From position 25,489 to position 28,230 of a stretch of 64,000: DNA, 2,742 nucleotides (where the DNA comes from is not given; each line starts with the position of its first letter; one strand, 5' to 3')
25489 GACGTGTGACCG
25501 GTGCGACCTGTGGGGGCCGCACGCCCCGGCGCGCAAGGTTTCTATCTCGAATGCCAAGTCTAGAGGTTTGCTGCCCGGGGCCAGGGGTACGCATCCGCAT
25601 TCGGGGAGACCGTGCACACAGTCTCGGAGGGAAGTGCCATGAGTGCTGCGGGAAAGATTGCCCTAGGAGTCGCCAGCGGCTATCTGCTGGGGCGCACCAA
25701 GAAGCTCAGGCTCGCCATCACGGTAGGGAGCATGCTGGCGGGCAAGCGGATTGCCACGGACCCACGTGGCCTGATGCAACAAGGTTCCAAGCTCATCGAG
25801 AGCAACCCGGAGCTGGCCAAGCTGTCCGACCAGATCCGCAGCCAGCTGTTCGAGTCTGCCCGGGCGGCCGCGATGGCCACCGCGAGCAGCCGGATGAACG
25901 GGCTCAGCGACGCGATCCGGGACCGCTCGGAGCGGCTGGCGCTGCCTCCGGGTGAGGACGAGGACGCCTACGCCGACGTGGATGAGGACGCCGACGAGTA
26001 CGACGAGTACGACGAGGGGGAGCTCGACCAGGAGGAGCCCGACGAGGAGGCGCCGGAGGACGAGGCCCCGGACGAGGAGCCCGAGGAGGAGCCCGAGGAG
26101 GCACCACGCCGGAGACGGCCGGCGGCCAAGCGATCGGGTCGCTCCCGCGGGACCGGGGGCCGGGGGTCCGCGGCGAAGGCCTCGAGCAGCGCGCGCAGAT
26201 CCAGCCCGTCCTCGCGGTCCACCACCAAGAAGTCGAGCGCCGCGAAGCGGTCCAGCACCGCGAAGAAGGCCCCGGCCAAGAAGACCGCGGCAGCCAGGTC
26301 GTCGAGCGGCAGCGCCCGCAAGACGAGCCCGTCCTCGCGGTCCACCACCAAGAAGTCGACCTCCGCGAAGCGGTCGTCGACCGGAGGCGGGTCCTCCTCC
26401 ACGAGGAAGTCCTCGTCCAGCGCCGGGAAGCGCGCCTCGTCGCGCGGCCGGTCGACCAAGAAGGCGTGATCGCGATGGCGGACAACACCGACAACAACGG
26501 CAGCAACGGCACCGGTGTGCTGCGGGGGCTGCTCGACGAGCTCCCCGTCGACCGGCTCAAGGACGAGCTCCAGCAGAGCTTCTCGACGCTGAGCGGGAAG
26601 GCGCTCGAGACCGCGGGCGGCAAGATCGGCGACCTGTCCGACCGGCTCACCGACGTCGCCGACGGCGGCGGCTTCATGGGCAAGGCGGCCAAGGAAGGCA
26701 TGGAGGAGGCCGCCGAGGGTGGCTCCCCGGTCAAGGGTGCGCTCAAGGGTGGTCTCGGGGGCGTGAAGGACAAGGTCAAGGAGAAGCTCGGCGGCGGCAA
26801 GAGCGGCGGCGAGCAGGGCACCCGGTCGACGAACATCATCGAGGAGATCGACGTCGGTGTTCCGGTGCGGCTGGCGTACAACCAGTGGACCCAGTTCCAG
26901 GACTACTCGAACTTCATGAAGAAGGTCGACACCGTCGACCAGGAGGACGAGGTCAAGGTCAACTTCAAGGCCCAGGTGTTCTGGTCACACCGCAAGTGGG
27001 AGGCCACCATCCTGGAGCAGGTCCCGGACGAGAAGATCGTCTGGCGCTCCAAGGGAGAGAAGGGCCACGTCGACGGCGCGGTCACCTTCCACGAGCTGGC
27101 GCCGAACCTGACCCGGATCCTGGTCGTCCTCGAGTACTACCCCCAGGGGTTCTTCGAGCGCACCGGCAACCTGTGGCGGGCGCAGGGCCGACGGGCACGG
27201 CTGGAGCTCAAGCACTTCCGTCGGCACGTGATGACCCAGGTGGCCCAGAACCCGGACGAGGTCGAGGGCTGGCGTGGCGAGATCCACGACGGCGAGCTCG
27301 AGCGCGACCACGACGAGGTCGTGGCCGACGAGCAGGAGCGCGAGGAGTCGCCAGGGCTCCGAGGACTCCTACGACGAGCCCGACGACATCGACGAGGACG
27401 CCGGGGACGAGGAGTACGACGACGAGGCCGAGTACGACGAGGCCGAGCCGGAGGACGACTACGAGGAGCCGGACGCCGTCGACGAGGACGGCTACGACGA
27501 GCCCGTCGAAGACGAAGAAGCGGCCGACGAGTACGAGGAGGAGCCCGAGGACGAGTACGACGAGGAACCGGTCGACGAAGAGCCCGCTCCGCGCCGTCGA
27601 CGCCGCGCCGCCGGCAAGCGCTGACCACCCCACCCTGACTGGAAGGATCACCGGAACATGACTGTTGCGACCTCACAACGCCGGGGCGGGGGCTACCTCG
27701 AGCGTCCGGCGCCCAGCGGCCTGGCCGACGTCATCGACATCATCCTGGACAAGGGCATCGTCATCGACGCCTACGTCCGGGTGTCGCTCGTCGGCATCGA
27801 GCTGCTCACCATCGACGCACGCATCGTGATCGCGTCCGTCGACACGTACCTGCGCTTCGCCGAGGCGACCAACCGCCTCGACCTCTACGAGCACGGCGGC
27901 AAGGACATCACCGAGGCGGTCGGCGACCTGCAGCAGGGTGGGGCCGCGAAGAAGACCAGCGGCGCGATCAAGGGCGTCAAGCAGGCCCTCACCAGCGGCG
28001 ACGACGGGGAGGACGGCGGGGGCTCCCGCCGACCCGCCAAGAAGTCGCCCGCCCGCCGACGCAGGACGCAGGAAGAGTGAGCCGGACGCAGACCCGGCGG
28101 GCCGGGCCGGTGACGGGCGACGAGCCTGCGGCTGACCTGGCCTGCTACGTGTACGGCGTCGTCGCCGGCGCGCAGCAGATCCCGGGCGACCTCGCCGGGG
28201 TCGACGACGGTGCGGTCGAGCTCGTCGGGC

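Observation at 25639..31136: Compact 10-gene gas-vesicle cluster without gvpN or gvpC, led by two non-canonical genes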

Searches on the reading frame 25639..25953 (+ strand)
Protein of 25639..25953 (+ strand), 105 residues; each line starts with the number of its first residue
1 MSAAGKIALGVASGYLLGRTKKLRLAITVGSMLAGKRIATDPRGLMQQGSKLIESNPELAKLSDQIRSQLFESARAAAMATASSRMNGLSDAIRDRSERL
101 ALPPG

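Call 48: find_homologous_proteins(query=window:25639-25953:+, max_evalue=0.001)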
Query window:25639-25953:+ (105 aa): 115 proteins with E <= 0.001 among 126 candidates.
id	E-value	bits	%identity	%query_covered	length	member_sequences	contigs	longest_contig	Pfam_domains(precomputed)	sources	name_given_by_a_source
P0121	7.1e-49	182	89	98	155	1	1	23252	-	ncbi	ncbi:MAG: hypothetical protein ACXVW2_04460, partial [Nocardioidaceae bacterium]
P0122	5.4e-45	169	83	100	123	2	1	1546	-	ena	-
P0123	2.8e-43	164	83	99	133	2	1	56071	-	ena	-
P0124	1.5e-42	161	79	100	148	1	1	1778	-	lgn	-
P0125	3.0e-42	160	80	99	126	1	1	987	-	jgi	jgi:hypothetical protein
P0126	9.9e-41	156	77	100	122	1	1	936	-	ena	-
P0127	4.6e-40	153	75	100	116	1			-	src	-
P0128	6.9e-40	153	73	100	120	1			-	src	-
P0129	9.4e-40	152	75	97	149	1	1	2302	-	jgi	-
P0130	1.9e-39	151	74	100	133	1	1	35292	-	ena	-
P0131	5.2e-39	150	76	89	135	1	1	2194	-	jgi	jgi:hypothetical protein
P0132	5.9e-37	143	70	85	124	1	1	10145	-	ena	-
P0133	4.9e-33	131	66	94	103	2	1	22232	-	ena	-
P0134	1.7e-32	129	65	89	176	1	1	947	-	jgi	jgi:hypothetical protein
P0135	2.0e-32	129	70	89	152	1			-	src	-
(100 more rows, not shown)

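Call 58: predict_structure(alignment_id=A3)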
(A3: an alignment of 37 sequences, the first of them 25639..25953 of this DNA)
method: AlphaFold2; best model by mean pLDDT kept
length: 105 residues; sequences in the alignment: 37
mean_pLDDT: 58.9   pTM: 0.25
mean pLDDT of the five models: 58.9, 58.0, 56.4, 54.4, 48.3
residues with pLDDT >= 90: 0; 70-90: 4; 50-70: 95; < 50: 6
segments of 3 or more residues with pLDDT < 50: none
pLDDT, mean of each block of 10 residues (from residue 1): 53 54 61 53 56 59 65 60 58 69 59
secondary structure, 60 per line:
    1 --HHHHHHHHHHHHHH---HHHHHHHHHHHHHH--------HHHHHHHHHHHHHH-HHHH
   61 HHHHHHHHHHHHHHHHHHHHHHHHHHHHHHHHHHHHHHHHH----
elements in order: H3-16 H20-33 H42-55 H57-101

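Call 78: search_protein_representatives(alignment_id=A3)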
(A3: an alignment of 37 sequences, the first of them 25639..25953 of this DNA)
Query: 37 sequences, 152 profile positions. Proteins with E-value up to 0.001 (for the whole library): 1278; up to 1e-10: 999; up to 1e-30: 96. The best 150 are listed.
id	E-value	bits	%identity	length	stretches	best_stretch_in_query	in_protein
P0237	4.4e-52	192.7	-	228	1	1-144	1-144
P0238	7.0e-52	192.0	-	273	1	1-143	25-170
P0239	1.4e-51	191.0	-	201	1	1-141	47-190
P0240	1.3e-50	187.9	-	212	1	1-143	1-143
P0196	1.3e-50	187.9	-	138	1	1-124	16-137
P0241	3.6e-49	183.2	-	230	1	1-136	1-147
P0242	3.8e-49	183.1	-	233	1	1-140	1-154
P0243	5.3e-49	182.7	-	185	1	1-147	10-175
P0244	2.4e-47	177.3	-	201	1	1-144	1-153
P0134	7.1e-47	175.8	-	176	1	1-136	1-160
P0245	8.9e-47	175.4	-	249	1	1-135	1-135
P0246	1.3e-46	174.9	-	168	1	1-147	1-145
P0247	2.9e-46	173.8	-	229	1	2-143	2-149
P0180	2.9e-46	173.8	-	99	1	1-95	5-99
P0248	4.4e-46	173.2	-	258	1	1-148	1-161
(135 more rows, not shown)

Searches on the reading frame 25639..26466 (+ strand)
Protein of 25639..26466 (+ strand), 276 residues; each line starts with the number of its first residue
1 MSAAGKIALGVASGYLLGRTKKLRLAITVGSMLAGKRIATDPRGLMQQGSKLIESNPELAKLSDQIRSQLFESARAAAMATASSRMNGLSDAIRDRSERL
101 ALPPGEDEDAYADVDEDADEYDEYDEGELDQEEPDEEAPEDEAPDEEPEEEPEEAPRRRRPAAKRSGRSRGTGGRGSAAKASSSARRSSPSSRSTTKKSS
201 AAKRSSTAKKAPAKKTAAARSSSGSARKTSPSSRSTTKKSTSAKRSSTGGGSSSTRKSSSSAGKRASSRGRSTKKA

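Call 5: search_protein_families(library=pfam, proteins=[window:25639-26466:+], max_evalue=0.01)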
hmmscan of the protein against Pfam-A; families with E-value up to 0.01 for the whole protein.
window:25639-26466:+ (276 aa): 1 family
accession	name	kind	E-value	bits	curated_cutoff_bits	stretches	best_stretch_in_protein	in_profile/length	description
PF05764.18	YL1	-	0.0014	19.2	29.2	1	81-246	6-153/239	YL1 nuclear protein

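Call 9: search_protein_families(library=ncbifam, proteins=[window:25639-26466:+], max_evalue=0.01)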
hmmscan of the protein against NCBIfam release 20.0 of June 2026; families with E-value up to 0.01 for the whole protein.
window:25639-26466:+ (276 aa): 0 families

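Call 80: search_protein_families(library=pfam, alignment_id=A5, max_evalue=0.01)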
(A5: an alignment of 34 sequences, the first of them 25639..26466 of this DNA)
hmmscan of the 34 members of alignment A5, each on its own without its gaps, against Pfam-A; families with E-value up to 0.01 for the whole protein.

A. member 1, window:25639-26466:+ (276 aa): 1 family
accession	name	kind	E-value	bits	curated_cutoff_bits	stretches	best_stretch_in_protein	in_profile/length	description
PF05764.18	YL1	-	0.0014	19.2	29.2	1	81-246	6-153/239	YL1 nuclear protein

B. families by the number of members that match (of 34 scanned): 5 families
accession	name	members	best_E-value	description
PF07382.16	HC2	7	1.7e-07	Histone H1-like nucleoprotein HC2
PF05764.18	YL1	5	0.0002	YL1 nuclear protein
PF03364.25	Polyketide_cyc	2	2.7e-10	Polyketide cyclase / dehydrase and lipid transport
PF04147.17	Nop14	1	0.0044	Nop14-like family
PF09073.15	BUD22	1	0.0058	BUD22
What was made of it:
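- X has no Pfam family (calls 5, 80).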

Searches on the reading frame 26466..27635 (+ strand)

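Call 5: search_protein_families(library=pfam, proteins=[window:26466-27635:+], max_evalue=0.01)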
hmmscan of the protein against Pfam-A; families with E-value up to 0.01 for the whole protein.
window:26466-27635:+ (390 aa): 1 family
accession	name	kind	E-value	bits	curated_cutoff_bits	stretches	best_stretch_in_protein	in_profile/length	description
PF03364.25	Polyketide_cyc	-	5.1e-14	53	23.4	1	130-250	1-123/126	Polyketide cyclase / dehydrase and lipid transport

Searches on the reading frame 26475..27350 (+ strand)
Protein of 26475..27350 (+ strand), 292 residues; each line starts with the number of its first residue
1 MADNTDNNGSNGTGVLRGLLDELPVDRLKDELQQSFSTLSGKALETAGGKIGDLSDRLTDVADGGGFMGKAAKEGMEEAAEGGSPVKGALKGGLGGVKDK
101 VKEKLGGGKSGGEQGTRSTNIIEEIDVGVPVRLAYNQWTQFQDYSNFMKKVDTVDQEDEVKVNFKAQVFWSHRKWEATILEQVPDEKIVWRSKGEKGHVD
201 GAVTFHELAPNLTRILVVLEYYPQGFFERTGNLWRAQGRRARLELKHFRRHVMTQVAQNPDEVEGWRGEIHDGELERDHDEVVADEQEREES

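Call 9: search_protein_families(library=ncbifam, proteins=[window:26475-27350:+], max_evalue=0.01)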
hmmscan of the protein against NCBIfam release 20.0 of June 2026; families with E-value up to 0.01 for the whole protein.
window:26475-27350:+ (292 aa): 0 families

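Call 31: find_related_loci(query=A2, collection=genome_contigs, flank=10000)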
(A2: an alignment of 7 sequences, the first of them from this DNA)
Query A2 (292 aa) in genome_contigs; peptide patterns used: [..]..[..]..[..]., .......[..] (x = any residue, [..] = any of these).
600 stretches matched a pattern (row limit reached: there are more); 592 encode a relative of the query (tblastn E <= 1e-3); the best 80 are kept; 80 distinct loci.
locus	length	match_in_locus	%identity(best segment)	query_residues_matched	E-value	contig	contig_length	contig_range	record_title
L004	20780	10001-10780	63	21-283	3e-106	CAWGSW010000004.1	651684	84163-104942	MAG: uncultured Actinomycetota bacterium isolate MFD05674.bin.1.232 genome assembly, contig: contig_17870, whole genome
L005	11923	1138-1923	62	18-277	4e-103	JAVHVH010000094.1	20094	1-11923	MAG: Pseudonocardiales bacterium isolate BP_212 scaffold_4489658, whole genome shotgun sequence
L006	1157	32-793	64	25-279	7e-112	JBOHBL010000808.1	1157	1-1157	MAG: Rubrobacteraceae bacterium isolate SC-B1_maxbin2.bin.18 k127_25652, whole genome shotgun sequence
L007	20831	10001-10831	58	15-288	2e-99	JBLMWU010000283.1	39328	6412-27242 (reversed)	MAG: Gemmatimonadota bacterium isolate MAG274 PRJNA957066_bin53_renamed_282, whole genome shotgun sequence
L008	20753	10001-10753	63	25-279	1e-97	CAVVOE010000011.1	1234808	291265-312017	MAG: uncultured Actinomycetota bacterium isolate MFD04212.bin.1.130 genome assembly, contig: contig_490, whole genome sh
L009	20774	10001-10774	63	24-283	4e-97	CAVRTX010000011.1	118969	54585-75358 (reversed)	MAG: uncultured Actinomycetota bacterium isolate MFD02840.bin.2.115 genome assembly, contig: contig_44053, whole genome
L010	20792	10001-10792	61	25-283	3e-96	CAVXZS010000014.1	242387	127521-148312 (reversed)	MAG: uncultured Actinomycetota bacterium isolate MFD04212.bin.2.23 genome assembly, contig: contig_8346, whole genome sh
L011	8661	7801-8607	58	25-283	1e-95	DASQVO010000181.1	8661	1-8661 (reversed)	MAG TPA_asm: Streptosporangiaceae bacterium isolate SMAG_U10989 k141_385825, whole genome shotgun sequence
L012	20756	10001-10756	58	24-275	2e-95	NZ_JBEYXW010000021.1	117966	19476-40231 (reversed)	Saccharomonospora sp. NPDC046836 NPDC046836_298_D2.ctg-0021, whole genome shotgun sequence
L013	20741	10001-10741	65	25-272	2e-94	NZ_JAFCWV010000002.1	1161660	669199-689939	Nocardioides sp. LHG3406-4 NODE_2_length_1161660_cov_54.938737, whole genome shotgun sequence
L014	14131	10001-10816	57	28-288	2e-92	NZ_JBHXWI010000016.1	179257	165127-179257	Rhodococcus sp. NPDC127593 NPDC127593_391_E10.ctg-0016, whole genome shotgun sequence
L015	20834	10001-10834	54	28-289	8e-91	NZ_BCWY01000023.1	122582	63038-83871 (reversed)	Rhodococcus jostii NBRC 16295, whole genome shotgun sequence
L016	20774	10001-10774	57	24-275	1e-90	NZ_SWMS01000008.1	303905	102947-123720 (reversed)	Prauserella endophytica strain CGMCC 4.7182 Scaffold8, whole genome shotgun sequence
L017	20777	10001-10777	57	25-283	4e-90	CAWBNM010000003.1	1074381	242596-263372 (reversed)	MAG: uncultured Actinomycetota bacterium isolate MFD01275.bin.2.182 genome assembly, contig: contig_3398, whole genome s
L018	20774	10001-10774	57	27-280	3e-90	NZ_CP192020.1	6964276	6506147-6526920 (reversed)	Micromonospora sp. CA-249363 chromosome, complete genome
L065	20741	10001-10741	47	25-279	1e-66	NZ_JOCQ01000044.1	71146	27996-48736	Streptomyces rimosus subsp. rimosus strain NRRL WC-3904 contig44.1, whole genome shotgun sequence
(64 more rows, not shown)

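Call 56: predict_structure(alignment_id=A4)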
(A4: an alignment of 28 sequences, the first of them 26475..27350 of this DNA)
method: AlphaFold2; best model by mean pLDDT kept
length: 292 residues; sequences in the alignment: 28
mean_pLDDT: 57.8   pTM: 0.50
mean pLDDT of the five models: 57.8, 55.2, 54.5, 53.0, 51.8
residues with pLDDT >= 90: 1; 70-90: 94; 50-70: 58; < 50: 139
segments of 3 or more residues with pLDDT < 50: 1-21, 34-37, 39-118, 143-169
pLDDT, mean of each block of 10 residues (from residue 1): 37 45 51 47 43 42 40 43 40 41 34 44 85 81 45 38 42 61 81 73 85 85 60 68 81 75 69 72 69 51
secondary structure, 60 per line:
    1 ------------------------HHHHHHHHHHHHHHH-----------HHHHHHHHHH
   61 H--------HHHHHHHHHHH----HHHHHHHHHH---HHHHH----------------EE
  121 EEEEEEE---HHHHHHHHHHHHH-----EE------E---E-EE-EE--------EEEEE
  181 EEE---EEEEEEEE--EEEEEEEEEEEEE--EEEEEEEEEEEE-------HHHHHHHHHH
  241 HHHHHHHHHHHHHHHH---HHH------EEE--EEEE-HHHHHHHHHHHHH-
elements in order: H25-39 H51-61 H70-80 H85-94 H98-102 E119-127 H131-143 E176-183 E187-194 E197-209 E212-223 H231-256 E269-271 E274-277 H279-291
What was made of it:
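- Tried and rejected: AlphaFold models of Y and Z. Mean pLDDT was 58-59, too low for fold searching, so none was run (calls 56, 58).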

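Call 57: search_solved_structures(query=A4, max_evalue=0.01)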
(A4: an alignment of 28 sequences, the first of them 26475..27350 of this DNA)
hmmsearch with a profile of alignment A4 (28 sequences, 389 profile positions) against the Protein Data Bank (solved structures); distinct sequences matched with E-value up to 0.01: 2.
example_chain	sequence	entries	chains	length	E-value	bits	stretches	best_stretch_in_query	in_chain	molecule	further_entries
3ggn_A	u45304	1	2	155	0.0011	21.5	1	120-223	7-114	Uncharacterized protein DR_A0006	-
2kcz_A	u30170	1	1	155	0.0012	21.4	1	120-223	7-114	Uncharacterized protein DR_A0006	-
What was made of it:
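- Closest known: SRPBCC superfamily. Different: Sequence similarity to any solved structure is only marginal (E 1e-3, call 57).
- Tried and rejected: It gave only a marginal SRPBCC hit (call 57).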

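Call 88: search_protein_families(library=pfam, proteins=[L065:9295-9939:+, L065:9950-11035:+], max_evalue=0.01)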
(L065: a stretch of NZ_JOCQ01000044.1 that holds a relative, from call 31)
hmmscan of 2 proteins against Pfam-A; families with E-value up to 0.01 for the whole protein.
L065:9295-9939:+ (215 aa): 1 family
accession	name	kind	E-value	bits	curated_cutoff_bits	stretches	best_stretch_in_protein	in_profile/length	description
PF00428.24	Ribosomal_60s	-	0.0031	18.4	28.1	1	69-144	6-84/88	60s Acidic ribosomal protein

L065:9950-11035:+ (362 aa): 1 family
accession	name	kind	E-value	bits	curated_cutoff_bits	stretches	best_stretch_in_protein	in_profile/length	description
PF03364.25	Polyketide_cyc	-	5e-18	66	23.4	1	116-236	1-123/126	Polyketide cyclase / dehydrase and lipid transport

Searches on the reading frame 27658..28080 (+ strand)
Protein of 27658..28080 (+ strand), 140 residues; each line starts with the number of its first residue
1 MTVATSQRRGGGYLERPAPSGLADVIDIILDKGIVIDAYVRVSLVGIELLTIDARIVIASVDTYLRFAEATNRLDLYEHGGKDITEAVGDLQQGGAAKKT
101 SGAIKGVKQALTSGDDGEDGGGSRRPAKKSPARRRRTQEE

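Call 5: search_protein_families(library=pfam, proteins=[window:27658-28077:+], max_evalue=0.01)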
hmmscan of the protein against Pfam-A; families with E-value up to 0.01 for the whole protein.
window:27658-28077:+ (140 aa): 2 families
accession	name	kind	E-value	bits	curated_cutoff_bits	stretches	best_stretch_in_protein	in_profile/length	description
PF00741.23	Gas_vesicle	-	1e-13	51.6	25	1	22-59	2-39/39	Gas vesicle protein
PF20155.4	TMP_3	-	0.0052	17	41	1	61-114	49-104/192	Tape measure protein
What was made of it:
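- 27658..28080 (+): gvpA, long actinomycete type (140 aa) with a C-terminal extension ending in .................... PF00741 1e-13 (call 5).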

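Call 9: search_protein_families(library=ncbifam, proteins=[window:27658-28077:+], max_evalue=0.01)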
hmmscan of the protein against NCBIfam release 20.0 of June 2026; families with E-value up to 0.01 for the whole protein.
window:27658-28077:+ (140 aa): 5 families
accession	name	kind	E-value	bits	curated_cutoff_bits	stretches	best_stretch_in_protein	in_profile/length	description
NF006872.0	PRK09368.1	subfamily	7.7e-44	149.2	151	1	11-138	10-135/143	gas vesicle structural protein GvpA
NF006874.0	PRK09371.1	subfamily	1.3e-28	98.9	100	1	17-72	7-62/71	gas vesicle structural protein GvpA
NF046092.1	halo_gas_GvpA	exception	2.3e-25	88.6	112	1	17-74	1-58/64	gas vesicle protein GvpA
NF046090.2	halo_gas_GvpJ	exception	4e-10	39.6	125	1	20-64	6-50/73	gas vesicle protein GvpJ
NF046091.2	halo_gas_GvpM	exception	3.5e-06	26.6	109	1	20-65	9-54/67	gas vesicle protein GvpM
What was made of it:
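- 27658..28080 (+): NF006872 scores 149.2 bits against a cut-off of 151 (call 9).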

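Call 77: find_encoding_contigs(protein=window:27658-28080:+, flank=3000, max_places=4)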
Protein window:27658-28080:+ (140 aa): no gene with exactly this product is on record in the collection.
